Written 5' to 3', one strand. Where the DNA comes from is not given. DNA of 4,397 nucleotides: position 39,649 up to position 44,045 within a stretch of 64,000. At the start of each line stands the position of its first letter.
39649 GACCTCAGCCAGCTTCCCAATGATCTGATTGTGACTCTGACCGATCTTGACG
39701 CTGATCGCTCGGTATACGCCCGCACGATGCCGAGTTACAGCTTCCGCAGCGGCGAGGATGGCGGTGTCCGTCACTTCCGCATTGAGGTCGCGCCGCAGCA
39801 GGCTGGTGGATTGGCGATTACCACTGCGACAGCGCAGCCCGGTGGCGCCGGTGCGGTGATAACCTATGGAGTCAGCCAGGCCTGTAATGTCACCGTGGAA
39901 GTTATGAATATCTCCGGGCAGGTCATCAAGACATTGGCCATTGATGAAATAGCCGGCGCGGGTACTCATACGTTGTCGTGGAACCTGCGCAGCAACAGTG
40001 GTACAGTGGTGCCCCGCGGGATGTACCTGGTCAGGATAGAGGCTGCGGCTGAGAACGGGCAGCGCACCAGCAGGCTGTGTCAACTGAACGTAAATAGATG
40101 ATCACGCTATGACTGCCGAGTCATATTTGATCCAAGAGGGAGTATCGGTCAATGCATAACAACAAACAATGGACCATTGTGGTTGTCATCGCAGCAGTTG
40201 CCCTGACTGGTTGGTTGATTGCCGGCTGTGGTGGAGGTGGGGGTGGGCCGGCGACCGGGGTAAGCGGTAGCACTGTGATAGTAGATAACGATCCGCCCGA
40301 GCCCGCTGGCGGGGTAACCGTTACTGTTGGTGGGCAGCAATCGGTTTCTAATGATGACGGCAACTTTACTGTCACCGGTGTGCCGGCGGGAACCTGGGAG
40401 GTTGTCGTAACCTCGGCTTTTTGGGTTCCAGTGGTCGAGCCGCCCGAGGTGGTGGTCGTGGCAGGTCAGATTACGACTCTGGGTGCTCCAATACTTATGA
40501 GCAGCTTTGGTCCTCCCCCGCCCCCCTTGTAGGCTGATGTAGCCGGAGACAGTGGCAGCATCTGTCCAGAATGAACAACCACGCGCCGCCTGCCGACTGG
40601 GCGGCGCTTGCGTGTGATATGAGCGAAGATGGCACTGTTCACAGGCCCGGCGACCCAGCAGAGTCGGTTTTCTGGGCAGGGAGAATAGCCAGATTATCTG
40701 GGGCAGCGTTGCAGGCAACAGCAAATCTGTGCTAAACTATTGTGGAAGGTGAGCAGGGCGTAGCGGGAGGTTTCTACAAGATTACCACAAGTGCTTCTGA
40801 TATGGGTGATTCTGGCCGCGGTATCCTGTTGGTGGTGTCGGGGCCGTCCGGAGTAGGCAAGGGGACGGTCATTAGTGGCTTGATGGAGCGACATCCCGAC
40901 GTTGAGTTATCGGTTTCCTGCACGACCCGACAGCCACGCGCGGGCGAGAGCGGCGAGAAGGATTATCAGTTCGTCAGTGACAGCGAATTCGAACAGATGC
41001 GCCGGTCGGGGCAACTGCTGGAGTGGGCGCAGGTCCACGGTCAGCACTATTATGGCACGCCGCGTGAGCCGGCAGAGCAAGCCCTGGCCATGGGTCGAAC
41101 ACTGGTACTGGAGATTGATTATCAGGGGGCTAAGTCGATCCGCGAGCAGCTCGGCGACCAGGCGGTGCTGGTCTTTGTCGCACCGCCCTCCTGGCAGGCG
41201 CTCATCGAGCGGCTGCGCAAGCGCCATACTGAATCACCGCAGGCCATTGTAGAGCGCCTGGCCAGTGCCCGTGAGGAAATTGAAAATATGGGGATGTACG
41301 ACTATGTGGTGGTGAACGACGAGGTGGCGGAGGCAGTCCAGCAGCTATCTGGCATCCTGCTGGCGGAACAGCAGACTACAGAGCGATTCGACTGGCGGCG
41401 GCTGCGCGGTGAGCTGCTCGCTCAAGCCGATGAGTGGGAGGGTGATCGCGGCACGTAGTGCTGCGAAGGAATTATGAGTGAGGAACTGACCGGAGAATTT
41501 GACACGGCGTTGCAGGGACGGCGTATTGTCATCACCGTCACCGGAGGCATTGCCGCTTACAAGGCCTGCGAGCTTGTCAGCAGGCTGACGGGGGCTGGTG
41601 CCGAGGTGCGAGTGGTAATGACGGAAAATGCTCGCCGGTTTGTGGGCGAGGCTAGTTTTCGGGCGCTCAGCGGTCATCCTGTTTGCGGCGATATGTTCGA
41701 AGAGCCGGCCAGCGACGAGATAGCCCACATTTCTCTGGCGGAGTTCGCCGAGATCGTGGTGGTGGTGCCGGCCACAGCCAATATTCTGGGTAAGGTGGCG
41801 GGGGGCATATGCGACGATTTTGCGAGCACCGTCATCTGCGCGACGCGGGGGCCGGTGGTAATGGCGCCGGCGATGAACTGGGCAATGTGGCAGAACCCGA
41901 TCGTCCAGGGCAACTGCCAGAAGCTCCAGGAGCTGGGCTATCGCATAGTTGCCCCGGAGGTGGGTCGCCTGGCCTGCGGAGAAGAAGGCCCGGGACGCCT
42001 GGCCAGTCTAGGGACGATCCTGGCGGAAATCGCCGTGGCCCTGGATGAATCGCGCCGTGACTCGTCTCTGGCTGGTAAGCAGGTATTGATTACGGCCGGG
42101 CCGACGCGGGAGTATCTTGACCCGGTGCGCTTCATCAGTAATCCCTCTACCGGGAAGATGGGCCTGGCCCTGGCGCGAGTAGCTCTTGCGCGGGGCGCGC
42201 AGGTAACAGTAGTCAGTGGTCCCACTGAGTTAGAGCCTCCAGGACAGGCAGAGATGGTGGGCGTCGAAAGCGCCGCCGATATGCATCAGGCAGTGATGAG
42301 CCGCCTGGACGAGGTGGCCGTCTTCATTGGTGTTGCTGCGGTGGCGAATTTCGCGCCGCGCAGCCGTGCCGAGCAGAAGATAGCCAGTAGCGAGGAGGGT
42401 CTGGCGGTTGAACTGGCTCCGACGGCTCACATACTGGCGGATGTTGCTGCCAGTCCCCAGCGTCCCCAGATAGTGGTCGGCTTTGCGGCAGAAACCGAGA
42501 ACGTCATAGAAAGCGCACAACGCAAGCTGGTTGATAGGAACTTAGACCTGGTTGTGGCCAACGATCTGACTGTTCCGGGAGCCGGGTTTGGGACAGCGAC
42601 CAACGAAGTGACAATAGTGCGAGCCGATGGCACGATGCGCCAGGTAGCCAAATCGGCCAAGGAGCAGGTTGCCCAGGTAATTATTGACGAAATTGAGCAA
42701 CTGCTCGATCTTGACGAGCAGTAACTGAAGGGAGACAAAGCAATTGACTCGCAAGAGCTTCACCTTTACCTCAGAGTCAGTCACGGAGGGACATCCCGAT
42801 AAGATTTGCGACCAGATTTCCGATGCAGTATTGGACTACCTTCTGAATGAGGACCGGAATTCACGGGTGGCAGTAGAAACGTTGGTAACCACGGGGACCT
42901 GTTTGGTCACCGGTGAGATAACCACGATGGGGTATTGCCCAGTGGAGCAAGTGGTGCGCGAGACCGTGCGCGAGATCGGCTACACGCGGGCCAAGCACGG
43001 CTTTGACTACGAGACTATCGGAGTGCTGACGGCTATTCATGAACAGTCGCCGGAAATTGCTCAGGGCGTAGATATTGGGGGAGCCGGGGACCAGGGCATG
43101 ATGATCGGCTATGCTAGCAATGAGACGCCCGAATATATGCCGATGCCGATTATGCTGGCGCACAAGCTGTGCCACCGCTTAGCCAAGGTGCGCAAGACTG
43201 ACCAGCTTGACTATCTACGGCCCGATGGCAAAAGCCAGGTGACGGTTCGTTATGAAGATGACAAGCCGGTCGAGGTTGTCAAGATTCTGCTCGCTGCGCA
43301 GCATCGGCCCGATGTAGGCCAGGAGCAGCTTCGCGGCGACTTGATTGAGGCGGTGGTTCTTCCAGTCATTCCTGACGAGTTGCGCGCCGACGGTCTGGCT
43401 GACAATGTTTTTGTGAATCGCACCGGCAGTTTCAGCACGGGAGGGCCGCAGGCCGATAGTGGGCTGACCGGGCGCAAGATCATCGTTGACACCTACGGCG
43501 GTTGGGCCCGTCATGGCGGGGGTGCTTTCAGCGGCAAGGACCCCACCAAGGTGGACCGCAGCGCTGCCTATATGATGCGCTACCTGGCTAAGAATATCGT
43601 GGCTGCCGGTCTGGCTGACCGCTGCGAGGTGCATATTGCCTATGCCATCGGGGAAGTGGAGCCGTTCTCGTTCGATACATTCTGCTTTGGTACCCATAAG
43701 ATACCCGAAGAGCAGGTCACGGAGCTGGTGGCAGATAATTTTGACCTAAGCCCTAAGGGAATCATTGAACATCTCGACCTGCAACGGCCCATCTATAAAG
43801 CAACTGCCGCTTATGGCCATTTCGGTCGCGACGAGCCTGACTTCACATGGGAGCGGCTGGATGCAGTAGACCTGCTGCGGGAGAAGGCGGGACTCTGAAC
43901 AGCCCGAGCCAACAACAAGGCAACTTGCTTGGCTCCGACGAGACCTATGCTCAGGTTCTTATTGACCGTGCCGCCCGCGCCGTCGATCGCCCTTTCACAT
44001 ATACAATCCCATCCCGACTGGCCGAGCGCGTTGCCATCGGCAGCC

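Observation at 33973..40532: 2042-aa secreted giant protein with novel ~35-aa N-terminal repeats, carboxypeptidase-regulatory-like domains and a FlgD-Ig/T9SS-like C-terminal tail, plus a small cognate lipoprotein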

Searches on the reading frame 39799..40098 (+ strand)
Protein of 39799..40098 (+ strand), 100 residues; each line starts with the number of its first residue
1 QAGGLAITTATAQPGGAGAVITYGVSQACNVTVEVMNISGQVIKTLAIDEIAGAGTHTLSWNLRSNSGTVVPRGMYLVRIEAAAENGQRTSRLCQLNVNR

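Call 42: find_homologous_proteins(query=A4, max_evalue=0.001)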
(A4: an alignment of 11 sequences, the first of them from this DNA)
Query A4 (11 sequences) (100 aa, profile of the alignment): 21 proteins with E <= 0.001 among 2351 candidates.
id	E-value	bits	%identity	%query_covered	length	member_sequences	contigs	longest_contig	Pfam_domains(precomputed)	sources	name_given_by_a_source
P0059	5.1e-32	128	42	99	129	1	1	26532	PF13860.13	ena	-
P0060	1.1e-30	123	42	81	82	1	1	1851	PF13860.13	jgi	jgi:flagellar hook assembly protein FlgD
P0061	2.3e-28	116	48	81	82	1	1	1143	PF13860.13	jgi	jgi:flagellar hook assembly protein FlgD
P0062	4.0e-28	115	49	99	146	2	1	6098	PF13860.13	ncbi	-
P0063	4.6e-28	115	47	85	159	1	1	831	PF13860.13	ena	-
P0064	5.4e-28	115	53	81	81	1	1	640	PF13860.13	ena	-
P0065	1.0e-22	98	39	96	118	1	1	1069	PF13860.13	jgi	jgi:flagellar hook assembly protein FlgD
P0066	8.4e-22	95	40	100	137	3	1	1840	PF13860.13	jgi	jgi:flagellar hook assembly protein FlgD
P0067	1.3e-21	94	39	66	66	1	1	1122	-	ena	-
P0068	2.3e-21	94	36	95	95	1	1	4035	PF13860.13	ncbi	ncbi:MAG: FlgD immunoglobulin-like domain containing protein, partial [Armatimonadota bacterium]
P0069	8.0e-18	82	43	98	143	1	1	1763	PF13860.13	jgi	jgi:hypothetical protein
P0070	2.8e-16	77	41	81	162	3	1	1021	PF13860.13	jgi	jgi:hypothetical protein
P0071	2.9e-16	77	40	89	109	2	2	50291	PF13860.13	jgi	-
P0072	1.5e-15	75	39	87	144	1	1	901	PF13860.13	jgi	-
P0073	1.7e-15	75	39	89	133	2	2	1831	PF13860.13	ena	-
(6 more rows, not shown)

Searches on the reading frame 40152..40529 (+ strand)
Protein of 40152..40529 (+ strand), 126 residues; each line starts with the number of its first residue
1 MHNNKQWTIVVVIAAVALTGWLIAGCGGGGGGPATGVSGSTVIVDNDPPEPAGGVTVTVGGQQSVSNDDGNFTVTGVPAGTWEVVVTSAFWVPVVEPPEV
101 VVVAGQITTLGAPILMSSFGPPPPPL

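Call 5: search_protein_families(library=pfam, proteins=[window:40152-40529:+], max_evalue=1)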
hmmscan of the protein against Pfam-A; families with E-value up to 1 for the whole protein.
window:40152-40529:+ (126 aa): 7 families
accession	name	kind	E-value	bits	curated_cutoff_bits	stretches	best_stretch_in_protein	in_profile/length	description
PF13620.12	CarboxypepD_reg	-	2.1e-06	28.4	32.3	1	48-110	10-77/82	Carboxypeptidase regulatory-like domain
PF13715.12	CarbopepD_reg_2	-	0.00022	21.6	32.2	1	42-87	4-51/88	CarboxypepD_reg-like domain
PF24381.1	DUF7537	-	0.0097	15.9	31.7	1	22-92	12-86/258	Family of unknown function (DUF7537)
PF09430.16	EMC7_beta-sandw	-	0.044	14.4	26.6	1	55-88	10-47/122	ER membrane protein complex subunit 7, beta-sandwich domain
PF17802.7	SpaA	-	0.068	13.8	23.1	1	60-85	32-57/91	Prealbumin-like fold domain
PF11008.14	DUF2846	-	0.18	12.4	34.3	1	54-106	23-72/92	Protein of unknown function (DUF2846)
PF07941.16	K_channel_TID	-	0.19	12.7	25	1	13-42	42-71/75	Potassium channel Kv1.4 tandem inactivation domain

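Call 6: search_protein_families(library=ncbifam, proteins=[window:40152-40529:+], max_evalue=1)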
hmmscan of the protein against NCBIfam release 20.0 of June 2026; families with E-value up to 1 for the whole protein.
window:40152-40529:+ (126 aa): 1 family
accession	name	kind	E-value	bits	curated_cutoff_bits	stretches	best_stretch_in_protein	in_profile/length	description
NF058595.1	invert_tail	domain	0.0017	18.7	37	1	3-73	49-109/113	lipo-invert putative C-terminal anchoring domain-containing protein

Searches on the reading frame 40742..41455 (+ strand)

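Call 8: search_protein_families(library=pfam, proteins=[window:40742-41455:+], max_evalue=0.001)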
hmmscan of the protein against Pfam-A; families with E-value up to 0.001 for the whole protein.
window:40742-41455:+ (238 aa): 3 families
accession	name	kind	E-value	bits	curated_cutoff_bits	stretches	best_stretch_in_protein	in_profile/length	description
PF00625.27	Guanylate_kin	-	3.6e-41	141.3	25.2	1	29-207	4-180/182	Guanylate kinase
PF13671.12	AAA_33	-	8.7e-05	23.3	27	1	29-166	1-123/143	AAA domain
PF13238.12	AAA_18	-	0.00019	22.3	29.4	1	31-167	2-117/128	AAA domain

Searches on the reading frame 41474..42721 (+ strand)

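Call 8: search_protein_families(library=pfam, proteins=[window:41474-42721:+], max_evalue=0.001)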
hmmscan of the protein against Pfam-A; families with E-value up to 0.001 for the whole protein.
window:41474-42721:+ (416 aa): 2 families
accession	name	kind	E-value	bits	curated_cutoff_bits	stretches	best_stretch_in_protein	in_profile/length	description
PF04127.22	DFP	-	1.9e-66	223.9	22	1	199-382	1-186/186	DNA/pantothenate metabolism flavoprotein C-terminal domain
PF02441.25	Flavoprotein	-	1.7e-30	106.2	22.7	1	17-167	2-146/162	Flavoprotein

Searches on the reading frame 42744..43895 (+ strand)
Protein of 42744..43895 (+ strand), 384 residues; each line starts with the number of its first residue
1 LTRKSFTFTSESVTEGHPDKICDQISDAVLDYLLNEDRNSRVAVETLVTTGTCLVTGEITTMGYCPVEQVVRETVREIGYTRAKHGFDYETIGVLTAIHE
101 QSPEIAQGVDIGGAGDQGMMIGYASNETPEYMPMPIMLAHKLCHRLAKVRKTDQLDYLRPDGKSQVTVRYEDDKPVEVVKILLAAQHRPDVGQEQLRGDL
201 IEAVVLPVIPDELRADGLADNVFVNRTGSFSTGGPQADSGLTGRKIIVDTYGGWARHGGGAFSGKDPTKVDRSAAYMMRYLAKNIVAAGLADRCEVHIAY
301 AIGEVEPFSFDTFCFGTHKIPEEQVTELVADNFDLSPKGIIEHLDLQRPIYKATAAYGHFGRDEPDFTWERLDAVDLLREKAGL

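Call 8: search_protein_families(library=pfam, proteins=[window:42744-43895:+], max_evalue=0.001)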
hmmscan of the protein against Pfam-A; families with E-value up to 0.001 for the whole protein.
window:42744-43895:+ (384 aa): 3 families
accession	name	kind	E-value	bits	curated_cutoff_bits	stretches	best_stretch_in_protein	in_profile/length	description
PF02773.21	S-AdoMet_synt_C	-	2e-65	219.4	25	1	233-371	2-138/138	S-adenosylmethionine synthetase, C-terminal domain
PF02772.21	S-AdoMet_synt_M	-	1.3e-42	145.2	29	1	113-230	3-120/120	S-adenosylmethionine synthetase, central domain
PF00438.25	S-AdoMet_synt_N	-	8e-42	142.2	33.1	1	6-103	2-99/99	S-adenosylmethionine synthetase, N-terminal domain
